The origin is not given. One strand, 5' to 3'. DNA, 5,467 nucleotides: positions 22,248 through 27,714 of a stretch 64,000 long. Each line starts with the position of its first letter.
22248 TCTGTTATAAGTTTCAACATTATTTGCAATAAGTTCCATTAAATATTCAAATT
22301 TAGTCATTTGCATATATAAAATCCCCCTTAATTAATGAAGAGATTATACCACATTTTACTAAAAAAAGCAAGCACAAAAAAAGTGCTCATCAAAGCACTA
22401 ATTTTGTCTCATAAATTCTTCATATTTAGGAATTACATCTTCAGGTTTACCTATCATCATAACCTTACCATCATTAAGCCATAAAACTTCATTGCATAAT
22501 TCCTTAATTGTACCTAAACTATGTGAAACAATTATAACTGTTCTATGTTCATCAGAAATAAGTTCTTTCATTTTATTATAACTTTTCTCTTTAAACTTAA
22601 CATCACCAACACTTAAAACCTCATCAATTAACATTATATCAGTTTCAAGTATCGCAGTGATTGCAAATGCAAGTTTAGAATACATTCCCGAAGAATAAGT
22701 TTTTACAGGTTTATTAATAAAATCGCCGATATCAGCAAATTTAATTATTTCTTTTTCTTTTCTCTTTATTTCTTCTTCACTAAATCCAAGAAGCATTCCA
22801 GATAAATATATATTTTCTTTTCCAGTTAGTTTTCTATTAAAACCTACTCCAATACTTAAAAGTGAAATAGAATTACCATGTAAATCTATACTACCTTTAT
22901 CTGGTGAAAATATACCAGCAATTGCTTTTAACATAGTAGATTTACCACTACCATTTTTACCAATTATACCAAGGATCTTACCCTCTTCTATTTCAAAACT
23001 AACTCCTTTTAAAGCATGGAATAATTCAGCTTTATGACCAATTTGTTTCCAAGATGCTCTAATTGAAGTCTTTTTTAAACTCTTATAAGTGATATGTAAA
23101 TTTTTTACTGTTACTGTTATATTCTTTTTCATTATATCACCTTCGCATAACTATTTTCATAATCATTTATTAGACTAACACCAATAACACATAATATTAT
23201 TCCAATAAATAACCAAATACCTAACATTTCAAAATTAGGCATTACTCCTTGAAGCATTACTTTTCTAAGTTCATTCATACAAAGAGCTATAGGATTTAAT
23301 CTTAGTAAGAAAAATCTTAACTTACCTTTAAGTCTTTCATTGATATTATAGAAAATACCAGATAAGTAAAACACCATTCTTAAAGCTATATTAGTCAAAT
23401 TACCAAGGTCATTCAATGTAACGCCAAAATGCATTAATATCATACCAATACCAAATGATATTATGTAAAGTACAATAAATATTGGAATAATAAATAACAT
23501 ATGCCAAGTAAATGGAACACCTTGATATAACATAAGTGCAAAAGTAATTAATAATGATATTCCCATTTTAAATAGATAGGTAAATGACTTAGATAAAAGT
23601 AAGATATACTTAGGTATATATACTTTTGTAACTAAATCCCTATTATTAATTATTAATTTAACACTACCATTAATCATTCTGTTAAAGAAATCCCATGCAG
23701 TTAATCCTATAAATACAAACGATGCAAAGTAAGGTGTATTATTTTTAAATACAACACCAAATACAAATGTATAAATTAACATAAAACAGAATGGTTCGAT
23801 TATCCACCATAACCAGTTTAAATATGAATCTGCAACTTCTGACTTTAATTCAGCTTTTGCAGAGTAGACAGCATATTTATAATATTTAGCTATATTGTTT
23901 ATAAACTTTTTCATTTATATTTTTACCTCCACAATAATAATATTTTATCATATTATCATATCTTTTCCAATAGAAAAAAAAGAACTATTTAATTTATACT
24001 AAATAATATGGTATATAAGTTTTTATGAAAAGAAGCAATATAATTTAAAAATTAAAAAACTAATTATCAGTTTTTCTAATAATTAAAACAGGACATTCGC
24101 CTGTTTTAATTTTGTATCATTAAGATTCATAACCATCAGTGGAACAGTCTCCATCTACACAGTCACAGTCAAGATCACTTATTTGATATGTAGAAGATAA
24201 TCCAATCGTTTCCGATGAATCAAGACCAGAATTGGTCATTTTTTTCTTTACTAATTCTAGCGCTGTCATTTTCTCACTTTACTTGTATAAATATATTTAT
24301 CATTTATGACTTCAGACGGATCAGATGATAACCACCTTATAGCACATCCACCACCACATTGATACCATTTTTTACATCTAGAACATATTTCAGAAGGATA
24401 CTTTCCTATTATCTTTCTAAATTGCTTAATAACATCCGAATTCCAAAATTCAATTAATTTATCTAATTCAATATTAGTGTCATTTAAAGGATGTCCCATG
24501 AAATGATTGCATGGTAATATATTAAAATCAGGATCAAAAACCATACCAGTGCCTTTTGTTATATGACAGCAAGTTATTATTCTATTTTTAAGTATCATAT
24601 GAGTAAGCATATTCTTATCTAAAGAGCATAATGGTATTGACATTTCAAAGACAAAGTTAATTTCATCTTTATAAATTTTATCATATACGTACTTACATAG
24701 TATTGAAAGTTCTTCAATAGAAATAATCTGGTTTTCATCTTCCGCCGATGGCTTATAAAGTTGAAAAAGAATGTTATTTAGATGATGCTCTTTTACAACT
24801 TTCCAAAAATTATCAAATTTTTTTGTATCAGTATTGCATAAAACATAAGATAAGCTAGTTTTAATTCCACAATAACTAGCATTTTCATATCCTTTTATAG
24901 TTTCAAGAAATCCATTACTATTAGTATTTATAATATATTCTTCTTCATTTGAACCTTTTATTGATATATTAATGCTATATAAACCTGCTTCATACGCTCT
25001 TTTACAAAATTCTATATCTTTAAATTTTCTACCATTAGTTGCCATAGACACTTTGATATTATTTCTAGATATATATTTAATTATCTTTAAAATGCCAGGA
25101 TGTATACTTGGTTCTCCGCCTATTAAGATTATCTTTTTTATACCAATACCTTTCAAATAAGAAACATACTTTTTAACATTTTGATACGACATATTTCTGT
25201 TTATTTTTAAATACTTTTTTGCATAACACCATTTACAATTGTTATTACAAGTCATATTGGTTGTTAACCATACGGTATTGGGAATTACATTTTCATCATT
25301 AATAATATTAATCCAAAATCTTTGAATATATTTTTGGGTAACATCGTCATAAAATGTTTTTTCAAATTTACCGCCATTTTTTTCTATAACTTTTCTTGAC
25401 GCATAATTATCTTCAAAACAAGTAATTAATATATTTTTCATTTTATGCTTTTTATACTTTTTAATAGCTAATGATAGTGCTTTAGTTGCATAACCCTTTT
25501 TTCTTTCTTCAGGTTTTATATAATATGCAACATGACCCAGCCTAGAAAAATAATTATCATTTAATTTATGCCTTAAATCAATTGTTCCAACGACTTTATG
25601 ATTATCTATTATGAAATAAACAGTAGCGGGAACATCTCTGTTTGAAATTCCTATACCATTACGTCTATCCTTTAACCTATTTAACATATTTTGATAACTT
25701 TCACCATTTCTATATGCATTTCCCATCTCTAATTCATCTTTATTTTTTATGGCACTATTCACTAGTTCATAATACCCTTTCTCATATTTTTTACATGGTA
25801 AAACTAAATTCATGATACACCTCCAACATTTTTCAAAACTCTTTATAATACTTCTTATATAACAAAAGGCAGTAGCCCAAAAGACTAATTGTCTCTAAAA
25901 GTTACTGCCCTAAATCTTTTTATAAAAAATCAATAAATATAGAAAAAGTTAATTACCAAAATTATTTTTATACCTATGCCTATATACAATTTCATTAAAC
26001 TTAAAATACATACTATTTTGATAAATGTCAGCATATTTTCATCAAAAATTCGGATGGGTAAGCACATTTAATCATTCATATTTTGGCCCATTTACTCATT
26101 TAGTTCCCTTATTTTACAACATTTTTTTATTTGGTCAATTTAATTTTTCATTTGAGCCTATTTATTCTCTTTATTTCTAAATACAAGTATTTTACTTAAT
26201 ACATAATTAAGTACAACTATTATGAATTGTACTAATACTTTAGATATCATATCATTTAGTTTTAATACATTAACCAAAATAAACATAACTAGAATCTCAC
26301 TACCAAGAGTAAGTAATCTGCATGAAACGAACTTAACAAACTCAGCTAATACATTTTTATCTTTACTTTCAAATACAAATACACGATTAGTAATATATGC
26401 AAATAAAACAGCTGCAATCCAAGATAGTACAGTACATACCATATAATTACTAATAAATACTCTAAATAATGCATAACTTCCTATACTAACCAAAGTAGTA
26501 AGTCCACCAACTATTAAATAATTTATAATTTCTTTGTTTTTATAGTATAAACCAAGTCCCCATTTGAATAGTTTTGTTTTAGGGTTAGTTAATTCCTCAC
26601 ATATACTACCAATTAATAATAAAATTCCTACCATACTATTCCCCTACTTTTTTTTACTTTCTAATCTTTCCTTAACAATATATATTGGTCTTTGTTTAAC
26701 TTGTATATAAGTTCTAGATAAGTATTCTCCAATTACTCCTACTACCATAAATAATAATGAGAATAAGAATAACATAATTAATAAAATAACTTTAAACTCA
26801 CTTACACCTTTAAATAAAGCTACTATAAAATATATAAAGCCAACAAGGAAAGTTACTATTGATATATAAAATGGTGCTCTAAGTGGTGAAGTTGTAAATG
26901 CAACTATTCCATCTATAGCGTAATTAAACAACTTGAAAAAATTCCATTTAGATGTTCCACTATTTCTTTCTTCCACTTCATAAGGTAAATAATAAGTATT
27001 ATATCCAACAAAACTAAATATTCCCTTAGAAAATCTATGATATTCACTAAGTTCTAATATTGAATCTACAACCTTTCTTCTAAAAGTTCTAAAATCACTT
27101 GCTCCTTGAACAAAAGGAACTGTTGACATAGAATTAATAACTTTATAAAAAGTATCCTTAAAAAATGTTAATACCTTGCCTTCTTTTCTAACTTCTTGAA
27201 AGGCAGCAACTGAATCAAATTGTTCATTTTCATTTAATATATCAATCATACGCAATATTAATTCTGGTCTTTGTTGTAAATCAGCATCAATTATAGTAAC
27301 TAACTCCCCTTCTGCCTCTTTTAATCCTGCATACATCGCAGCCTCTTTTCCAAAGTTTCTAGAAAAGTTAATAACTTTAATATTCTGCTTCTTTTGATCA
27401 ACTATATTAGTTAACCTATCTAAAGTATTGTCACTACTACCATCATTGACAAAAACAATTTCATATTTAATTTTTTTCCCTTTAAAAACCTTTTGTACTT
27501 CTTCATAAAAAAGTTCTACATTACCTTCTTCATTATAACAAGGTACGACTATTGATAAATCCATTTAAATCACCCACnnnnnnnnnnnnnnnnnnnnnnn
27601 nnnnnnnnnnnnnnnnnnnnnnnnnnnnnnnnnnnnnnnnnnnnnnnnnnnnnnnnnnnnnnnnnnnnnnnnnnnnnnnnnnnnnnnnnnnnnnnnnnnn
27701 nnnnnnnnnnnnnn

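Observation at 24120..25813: GNAT-radical SAM/SPASM fusion enzyme coupled to an unannotated 49-aa Asp/Cys-rich peptide: candidate new RiPP cassette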

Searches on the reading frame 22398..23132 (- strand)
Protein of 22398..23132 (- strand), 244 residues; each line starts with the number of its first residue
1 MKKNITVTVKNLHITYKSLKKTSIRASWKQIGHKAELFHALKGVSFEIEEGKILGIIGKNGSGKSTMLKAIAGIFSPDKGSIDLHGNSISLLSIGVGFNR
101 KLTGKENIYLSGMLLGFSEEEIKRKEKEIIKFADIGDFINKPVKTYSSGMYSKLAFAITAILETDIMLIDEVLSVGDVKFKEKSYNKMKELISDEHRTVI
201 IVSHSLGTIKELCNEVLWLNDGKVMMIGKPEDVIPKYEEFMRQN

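Call 54: search_protein_families(library=pfam, proteins=[window:22398-23132:-], max_evalue=0.001)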
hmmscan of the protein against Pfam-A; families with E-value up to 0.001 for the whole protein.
window:22398-23132:- (244 aa): 6 families
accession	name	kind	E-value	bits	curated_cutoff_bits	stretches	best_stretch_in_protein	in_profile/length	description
PF00005.33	ABC_tran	-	2.8e-22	80.2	25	1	41-172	1-135/137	ABC transporter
PF13555.12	AAA_29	-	2.5e-06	27.6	27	1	41-79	12-50/61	P-loop containing region of AAA domain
PF02463.25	SMC_N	-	1.7e-05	24.8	40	0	52-75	25-48/220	RecF/RecN/SMC N terminal domain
PF13304.12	AAA_21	-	5.4e-05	23.8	27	1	54-99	2-47/304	AAA domain, putative AbiEii toxin, Type IV TA system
PF13175.12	AAA_15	-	6.7e-05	23.1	32.1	1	41-147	14-126/374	AAA ATPase domain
PF13476.12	AAA_23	-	0.00021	22.5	27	1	41-101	10-70/201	AAA domain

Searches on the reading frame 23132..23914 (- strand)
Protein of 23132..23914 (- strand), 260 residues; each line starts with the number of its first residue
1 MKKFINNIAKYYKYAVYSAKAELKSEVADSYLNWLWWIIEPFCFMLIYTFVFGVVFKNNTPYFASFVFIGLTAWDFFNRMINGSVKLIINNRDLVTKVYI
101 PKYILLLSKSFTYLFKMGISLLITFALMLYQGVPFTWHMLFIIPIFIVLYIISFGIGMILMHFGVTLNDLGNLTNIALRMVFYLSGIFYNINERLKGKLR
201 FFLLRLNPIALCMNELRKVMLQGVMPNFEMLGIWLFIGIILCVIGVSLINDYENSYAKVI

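Call 54: search_protein_families(library=pfam, proteins=[window:23132-23914:-], max_evalue=0.001)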
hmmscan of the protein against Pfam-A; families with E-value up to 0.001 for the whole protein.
window:23132-23914:- (260 aa): 1 family
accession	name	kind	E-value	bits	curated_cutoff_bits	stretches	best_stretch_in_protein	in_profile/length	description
PF01061.29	ABC2_membrane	-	3.1e-10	40.4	26.9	1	20-221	8-211/211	ABC-2 type transporter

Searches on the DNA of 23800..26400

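Call 58: search_rna_families(source=window, start=23800, end=26400, threshold=evalue, max_evalue=1)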
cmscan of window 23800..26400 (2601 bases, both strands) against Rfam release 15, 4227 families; matches with E-value up to 1: 0.
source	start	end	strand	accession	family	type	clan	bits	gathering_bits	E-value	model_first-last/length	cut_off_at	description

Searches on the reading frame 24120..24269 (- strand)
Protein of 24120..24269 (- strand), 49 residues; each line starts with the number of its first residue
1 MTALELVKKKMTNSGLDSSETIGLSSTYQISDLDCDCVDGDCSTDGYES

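Call 3: search_protein_families(library=pfam, proteins=[window:24120-24269:-], max_evalue=1)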
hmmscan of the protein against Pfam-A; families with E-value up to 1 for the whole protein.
window:24120-24269:- (49 aa): 0 families

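Call 4: search_protein_families(library=ncbifam, proteins=[window:24120-24269:-], max_evalue=1)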
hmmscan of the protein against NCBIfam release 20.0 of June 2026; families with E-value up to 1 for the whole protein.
window:24120-24269:- (49 aa): 0 families

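Call 41: find_homologous_proteins(query=A3, max_evalue=0.01)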
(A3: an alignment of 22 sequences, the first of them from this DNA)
Query A3 (22 sequences) (49 aa, profile of the alignment): 79 proteins with E <= 0.01 among 210 candidates.
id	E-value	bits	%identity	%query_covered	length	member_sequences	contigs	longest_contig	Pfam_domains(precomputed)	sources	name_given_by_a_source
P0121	5.4e-19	85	46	98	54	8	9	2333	-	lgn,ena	-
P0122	1.1e-18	84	44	98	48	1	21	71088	-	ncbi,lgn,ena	-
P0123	1.7e-18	84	46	98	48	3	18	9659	-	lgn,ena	-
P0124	7.3e-18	82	40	98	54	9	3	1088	-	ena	-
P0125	1.0e-17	81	41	100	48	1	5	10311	-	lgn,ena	-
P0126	5.9e-17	79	44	98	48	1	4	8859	-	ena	-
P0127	1.1e-16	78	46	98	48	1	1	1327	-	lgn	-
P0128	1.9e-16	77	63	100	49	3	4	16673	-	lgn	-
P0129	2.9e-16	77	100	100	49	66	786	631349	-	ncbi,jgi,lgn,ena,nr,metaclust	ncbi:unknown [Clostridium sp. CAG:710]|nr:unknown [Clostridium sp. CAG:710]|metaclust:status=active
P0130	6.3e-16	75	75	98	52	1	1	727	-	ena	-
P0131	1.4e-15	74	46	98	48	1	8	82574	-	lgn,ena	-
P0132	3.4e-15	73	46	90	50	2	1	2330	-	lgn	-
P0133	4.2e-15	73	47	100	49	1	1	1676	-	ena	-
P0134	4.7e-15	73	84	100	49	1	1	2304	-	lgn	-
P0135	5.9e-15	72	52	98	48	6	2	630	-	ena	-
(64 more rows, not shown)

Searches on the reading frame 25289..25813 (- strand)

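Call 50: search_protein_families(library=ncbifam, proteins=[window:25289-25813:-], max_evalue=1)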
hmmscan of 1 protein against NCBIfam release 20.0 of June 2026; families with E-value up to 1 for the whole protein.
window:25289-25813:- (175 aa): 4 families
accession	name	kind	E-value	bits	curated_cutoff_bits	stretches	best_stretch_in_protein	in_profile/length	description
NF040503.1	resist_ArsN1a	equivalog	6.6e-06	25.9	170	1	68-147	52-132/159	arsinothricin resistance N-acetyltransferase ArsN1 family A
NF007539.0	PRK10151.1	equivalog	2.6e-05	23.9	184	1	62-152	66-154/179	50S ribosomal protein L7/L12-serine acetyltransferase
TIGR01575.1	rimI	equivalog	0.0048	17.1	86.4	1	69-157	37-124/132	ribosomal protein S18-alanine N-acetyltransferase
NF008212.0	PRK10975.1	equivalog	0.0071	16.2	219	1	71-155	147-227/232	dTDP-4-amino-4,6-dideoxy-D-galactose acyltransferase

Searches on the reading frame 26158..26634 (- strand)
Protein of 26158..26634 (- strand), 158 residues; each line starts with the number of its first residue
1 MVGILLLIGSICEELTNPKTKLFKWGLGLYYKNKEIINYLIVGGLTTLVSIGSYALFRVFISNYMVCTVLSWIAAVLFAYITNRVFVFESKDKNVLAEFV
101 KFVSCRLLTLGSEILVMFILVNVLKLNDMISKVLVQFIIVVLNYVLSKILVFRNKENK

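Call 54: search_protein_families(library=pfam, proteins=[window:26158-26634:-], max_evalue=0.001)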
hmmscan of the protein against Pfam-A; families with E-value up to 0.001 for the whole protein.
window:26158-26634:- (158 aa): 1 family
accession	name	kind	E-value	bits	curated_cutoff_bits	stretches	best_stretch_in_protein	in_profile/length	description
PF04138.20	GtrA_DPMS_TM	-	6.6e-24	84.8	26.1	1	39-152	2-117/117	GtrA/DPMS, transmembrane domain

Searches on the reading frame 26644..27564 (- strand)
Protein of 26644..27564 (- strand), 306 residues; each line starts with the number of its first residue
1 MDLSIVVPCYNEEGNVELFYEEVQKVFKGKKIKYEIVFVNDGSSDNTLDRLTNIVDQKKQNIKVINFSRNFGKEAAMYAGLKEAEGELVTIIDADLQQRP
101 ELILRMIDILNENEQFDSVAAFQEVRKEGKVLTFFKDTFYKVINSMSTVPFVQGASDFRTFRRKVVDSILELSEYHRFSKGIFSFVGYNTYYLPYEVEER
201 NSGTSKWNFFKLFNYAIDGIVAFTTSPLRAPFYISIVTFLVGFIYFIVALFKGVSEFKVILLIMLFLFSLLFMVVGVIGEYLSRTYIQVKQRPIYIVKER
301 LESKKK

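Call 54: search_protein_families(library=pfam, proteins=[window:26644-27564:-], max_evalue=0.001)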
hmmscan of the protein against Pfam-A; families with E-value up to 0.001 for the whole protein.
window:26644-27564:- (306 aa): 3 families
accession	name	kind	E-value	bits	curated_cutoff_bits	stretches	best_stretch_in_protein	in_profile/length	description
PF00535.33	Glycos_transf_2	-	6e-27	95.1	23.3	1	4-168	1-166/168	Glycosyl transferase family 2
PF13641.12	Glyco_tranf_2_3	-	8.7e-11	42.7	27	1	3-142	3-142/230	Glycosyltransferase like family 2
PF10111.15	Glyco_tranf_2_2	-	1.8e-09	38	27.3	1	4-137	1-136/276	Glycosyltransferase like family 2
